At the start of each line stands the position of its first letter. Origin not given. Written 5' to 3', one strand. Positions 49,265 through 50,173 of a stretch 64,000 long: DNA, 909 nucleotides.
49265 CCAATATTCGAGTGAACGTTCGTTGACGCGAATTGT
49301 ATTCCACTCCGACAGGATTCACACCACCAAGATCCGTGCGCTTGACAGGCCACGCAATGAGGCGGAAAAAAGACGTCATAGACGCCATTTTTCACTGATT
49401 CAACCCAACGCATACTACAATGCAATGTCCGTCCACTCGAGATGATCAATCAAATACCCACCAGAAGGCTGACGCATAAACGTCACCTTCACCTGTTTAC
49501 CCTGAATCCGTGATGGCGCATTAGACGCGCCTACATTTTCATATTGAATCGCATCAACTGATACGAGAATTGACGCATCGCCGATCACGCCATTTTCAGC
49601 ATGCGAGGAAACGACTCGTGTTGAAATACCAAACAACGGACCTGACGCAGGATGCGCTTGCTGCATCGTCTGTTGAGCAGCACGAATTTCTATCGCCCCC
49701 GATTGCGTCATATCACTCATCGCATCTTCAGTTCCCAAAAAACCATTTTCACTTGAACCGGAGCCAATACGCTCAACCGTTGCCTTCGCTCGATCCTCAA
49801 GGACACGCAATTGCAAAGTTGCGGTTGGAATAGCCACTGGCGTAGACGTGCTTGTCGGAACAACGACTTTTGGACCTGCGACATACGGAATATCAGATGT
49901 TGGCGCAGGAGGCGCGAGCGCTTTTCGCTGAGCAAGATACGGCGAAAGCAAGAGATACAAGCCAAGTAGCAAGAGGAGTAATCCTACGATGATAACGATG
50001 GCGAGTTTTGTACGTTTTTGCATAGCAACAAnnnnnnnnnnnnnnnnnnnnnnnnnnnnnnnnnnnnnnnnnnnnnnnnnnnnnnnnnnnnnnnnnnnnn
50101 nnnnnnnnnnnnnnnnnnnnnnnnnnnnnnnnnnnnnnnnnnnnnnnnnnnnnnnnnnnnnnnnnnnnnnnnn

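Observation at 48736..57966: Minimal T4SS-like operon translationally coupled to comFC and lacking relaxase or coupling protein: possible ComB-like DNA-uptake machine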

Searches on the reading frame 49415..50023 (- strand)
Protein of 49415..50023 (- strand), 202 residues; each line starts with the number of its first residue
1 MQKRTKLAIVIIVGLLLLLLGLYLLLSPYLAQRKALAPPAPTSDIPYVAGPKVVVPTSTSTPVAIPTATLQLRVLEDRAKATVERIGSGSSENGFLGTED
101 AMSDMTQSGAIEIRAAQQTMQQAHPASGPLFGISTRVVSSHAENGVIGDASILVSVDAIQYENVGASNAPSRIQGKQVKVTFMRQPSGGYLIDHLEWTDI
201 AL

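Call 4: search_protein_families(library=pfam, proteins=[window:49415-50023:-], max_evalue=0.01)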
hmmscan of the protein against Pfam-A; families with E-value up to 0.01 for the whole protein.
window:49415-50023:- (202 aa): 0 families

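Call 26: search_solved_structures(query=A2, max_evalue=10)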
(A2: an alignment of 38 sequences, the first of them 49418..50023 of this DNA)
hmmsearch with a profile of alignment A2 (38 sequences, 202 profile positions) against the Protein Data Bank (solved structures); distinct sequences matched with E-value up to 10: 20.
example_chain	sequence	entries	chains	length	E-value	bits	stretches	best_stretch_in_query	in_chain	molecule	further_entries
7aed_A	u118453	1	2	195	0.019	18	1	109-198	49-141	PrgL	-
8b4o_A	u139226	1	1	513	0.021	17.8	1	11-75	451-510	Cytochrome BD ubiquinol oxidase subunit I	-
6gyb_c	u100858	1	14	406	0.023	17.7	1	6-80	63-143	VirB10 protein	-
7muc_AF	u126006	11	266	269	0.13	15.2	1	6-80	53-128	DotF | IcmG (DotF)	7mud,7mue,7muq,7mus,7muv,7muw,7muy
9vkp_b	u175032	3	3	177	0.15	15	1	7-83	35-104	ATP synthase subunit b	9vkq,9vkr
6b87_A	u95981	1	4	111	0.17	14.9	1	4-35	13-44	TMHC2_E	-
6c14_A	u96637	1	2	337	0.45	13.5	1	8-83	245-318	Protocadherin-15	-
3j8f_7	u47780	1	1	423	0.5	13.3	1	4-32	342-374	Poliovirus receptor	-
9n2z_A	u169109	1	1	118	0.53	13.3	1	148-188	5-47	LM2363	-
6q5u_N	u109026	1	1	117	0.56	13.2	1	5-70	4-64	Infectivity Protein (P16)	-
7tul_B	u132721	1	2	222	0.64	13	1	6-43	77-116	Large envelope protein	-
1w8x_P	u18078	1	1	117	0.93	12.5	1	5-66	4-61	PROTEIN P16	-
9u82_A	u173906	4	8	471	1.1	12.3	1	10-52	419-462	PTS galactitol transporter subunit IIC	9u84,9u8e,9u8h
6c13_A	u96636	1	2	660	1.1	12.2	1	8-82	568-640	Protocadherin-15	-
9hqv_Bp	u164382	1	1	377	1.9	11.4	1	32-115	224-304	mS23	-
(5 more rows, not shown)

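Call 27: find_homologous_proteins(query=window:49418-50023:-, max_evalue=0.001)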
Query window:49418-50023:- (202 aa): 15 proteins with E <= 0.001 among 282 candidates.
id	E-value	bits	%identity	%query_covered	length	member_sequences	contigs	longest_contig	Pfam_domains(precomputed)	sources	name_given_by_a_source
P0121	7.6e-123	425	100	100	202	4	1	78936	-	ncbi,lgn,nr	ncbi:hypothetical protein KBC54_00265 [Patescibacteria group bacterium]|nr:hypothetical protein [Pat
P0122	8.6e-91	321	75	100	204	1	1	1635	-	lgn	-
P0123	9.8e-77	275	66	100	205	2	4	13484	-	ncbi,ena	-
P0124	2.3e-71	257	62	100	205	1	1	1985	-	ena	-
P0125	9.6e-54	200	50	100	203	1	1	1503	-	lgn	-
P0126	6.4e-53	197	51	100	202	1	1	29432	-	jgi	jgi:hypothetical protein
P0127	1.7e-52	196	50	100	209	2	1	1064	-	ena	-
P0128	3.5e-52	195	50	100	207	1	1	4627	-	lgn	-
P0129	6.8e-52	194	51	100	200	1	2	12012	-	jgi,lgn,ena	-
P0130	2.1e-51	192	49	100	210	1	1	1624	-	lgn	-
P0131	2.6e-50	189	49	100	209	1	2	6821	-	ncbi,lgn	-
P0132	1.1e-48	183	49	100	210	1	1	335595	-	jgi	-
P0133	1.1e-48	183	49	100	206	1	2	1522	-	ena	-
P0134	1.6e-42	163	52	64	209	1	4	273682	-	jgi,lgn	jgi:hypothetical protein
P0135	1.1e-39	154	42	100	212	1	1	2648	-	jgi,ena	-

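Call 39: predict_structure(alignment_id=A3)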
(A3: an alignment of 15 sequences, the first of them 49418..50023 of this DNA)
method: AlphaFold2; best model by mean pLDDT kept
length: 202 residues; sequences in the alignment: 15
mean_pLDDT: 83.3   pTM: 0.62
mean pLDDT of the five models: 83.3, 83.3, 82.0, 81.1, 79.1
residues with pLDDT >= 90: 114; 70-90: 48; 50-70: 16; < 50: 24
segments of 3 or more residues with pLDDT < 50: 37-59
pLDDT, mean of each block of 10 residues (from residue 1): 78 93 83 56 43 46 66 95 94 87 93 93 88 94 94 97 78 95 95 96 89
secondary structure, 60 per line:
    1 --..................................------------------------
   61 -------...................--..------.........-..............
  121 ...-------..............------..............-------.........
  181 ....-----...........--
elements in order: H3-36 H68-86 H97-104 H107-123 E131-144 E151-164 E172-184 E190-200
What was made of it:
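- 49415..50023 (-): VirB8-like bitopic protein with an N-terminal TM helix, a Pro/Thr-rich linker and an NTF2-like C-terminal domain. The AF2 model has mean pLDDT 83, above 90 in the C-terminal domain (call 39).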

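Call 43: fold_search(model_id=the predicted structure, library=pdb)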
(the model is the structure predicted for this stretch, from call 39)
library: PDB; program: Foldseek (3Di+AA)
matches with E <= 10: 896; with E <= 0.001: 20
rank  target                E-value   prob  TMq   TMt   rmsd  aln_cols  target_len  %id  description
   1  6iqt_A                1.1e-05  1.00  0.51  0.72   3.7       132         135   11  Crystal Structure of CagV, a VirB8 homolog of T4SS from Helicobacter pylori Strain 26695 (released 2019-11-13)
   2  6iqt_D                2.4e-05  1.00  0.49  0.71   3.9       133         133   12  Crystal Structure of CagV, a VirB8 homolog of T4SS from Helicobacter pylori Strain 26695 (released 2019-11-13)
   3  6iqt_B                5.3e-05  1.00  0.49  0.72   3.8       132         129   11  Crystal Structure of CagV, a VirB8 homolog of T4SS from Helicobacter pylori Strain 26695 (released 2019-11-13)
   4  6iqt_C                9.0e-05  1.00  0.49  0.71   4.0       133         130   12  Crystal Structure of CagV, a VirB8 homolog of T4SS from Helicobacter pylori Strain 26695 (released 2019-11-13)
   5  5bka_E                2.5e-04  1.00  0.47  0.66   3.8       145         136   12  2.1 Angstrom structure of ActVI-ORFA from Streptomyces Coelicolor (released 2020-06-03)
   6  5jbs_D                2.6e-04  1.00  0.50  0.71   3.3       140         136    8  Conformational changes during monomer-to-dimer transition of Brucella suis VirB8 (released 2017-03-01)
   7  8rtd_b                3.7e-04  1.00  0.45  0.44   4.4       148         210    9  Stalk-Arches-IMC structure from the fully-assembled R388 type IV secretion system determined by cryo-EM. (released 2024-06-19)
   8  2cc3_A                4.5e-04  1.00  0.47  0.63   3.5       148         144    8  Structure of Agrobacterium tumefaciens VirB8 protein (released 2006-01-30)
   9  5cnl_B                4.7e-04  1.00  0.50  0.70   3.5       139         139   12  Crystal structure of an IcmL-like type IV secretion system protein (lpg0120) from Legionella pneumophila subsp. pneumo (released 2015-08-05)
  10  3wz4_D                5.0e-04  1.00  0.45  0.65   5.3       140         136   14  Structure of the periplasmic domain of DotI (crystal form I) (released 2015-06-10)
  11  4nhf_C                5.3e-04  1.00  0.47  0.65   4.3       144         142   11  Crystal structure of the soluble domain of TrwG Type IV secretion machinery from Bartonella grahamii (released 2014-03-05)
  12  3wz3                  5.3e-04  1.00  0.47  0.66   4.1       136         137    7  Structure of a periplasmic fragment of TraM (released 2015-06-10)
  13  8rtd_S                5.7e-04  1.00  0.47  0.43  15.5       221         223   10  Stalk-Arches-IMC structure from the fully-assembled R388 type IV secretion system determined by cryo-EM. (released 2024-06-19)
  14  8rta_D                6.4e-04  1.00  0.47  0.55   4.5       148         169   10  Arches-protomer complex full-length structure (TrwJ/VirB8) from the fully-assembled R388 type IV secretion system dete (released 2024-06-19)
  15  4nhf_A                6.8e-04  1.00  0.49  0.66   3.7       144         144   11  Crystal structure of the soluble domain of TrwG Type IV secretion machinery from Bartonella grahamii (released 2014-03-05)
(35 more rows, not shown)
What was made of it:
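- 49415..50023 (-): Foldseek top hits are CagV 6iqt at 1e-5, Brucella VirB8 5jbs, Agrobacterium VirB8 2cc3, TrwG, DotI, TraM and TraE (call 43).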

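Call 55: search_protein_families(library=ncbifam, proteins=[window:49418-50023:-], max_evalue=0.1)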
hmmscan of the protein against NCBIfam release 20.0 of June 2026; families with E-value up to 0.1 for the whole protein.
window:49418-50023:- (202 aa): 0 families
